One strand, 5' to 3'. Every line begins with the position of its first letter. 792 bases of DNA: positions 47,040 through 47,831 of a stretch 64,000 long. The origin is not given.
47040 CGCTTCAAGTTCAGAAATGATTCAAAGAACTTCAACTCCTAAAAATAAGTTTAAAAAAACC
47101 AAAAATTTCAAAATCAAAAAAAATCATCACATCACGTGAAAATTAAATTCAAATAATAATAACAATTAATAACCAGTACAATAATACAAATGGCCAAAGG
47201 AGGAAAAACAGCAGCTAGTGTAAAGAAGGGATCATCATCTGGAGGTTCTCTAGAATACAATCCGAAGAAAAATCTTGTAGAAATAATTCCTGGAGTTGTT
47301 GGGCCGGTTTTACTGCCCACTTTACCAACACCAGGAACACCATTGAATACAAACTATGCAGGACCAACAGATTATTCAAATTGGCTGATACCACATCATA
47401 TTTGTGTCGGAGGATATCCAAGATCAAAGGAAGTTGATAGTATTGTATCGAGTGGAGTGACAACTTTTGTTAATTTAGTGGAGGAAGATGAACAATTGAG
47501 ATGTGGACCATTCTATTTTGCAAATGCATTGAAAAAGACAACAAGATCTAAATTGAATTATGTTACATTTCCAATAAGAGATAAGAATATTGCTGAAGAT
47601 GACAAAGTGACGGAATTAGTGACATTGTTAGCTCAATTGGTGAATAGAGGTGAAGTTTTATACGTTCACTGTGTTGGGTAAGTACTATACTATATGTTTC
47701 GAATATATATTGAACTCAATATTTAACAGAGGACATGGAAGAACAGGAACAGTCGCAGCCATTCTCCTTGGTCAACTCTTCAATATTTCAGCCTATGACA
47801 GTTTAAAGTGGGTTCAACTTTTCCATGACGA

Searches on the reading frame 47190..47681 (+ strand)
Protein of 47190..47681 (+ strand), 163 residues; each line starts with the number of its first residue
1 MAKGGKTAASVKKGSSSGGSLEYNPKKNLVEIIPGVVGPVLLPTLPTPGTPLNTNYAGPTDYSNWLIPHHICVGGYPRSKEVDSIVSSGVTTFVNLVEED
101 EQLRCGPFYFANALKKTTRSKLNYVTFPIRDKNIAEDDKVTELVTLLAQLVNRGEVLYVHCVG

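Call 44: search_protein_families(library=pfam, proteins=[window:47190-47681:+], max_evalue=0.001)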
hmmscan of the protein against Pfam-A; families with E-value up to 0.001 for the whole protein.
window:47190-47681:+ (163 aa): 2 families
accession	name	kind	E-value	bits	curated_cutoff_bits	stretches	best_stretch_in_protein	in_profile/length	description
PF22784.1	PTP-SAK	-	1.6e-07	32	27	1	62-163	3-96/153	Swiss Army Knife protein, DSP-PTPase phosphatase domain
PF22741.1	PTP-NADK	-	0.00025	20.9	27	1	71-161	30-114/163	DSP-PTPase phosphatase fused to NAD+ Kinase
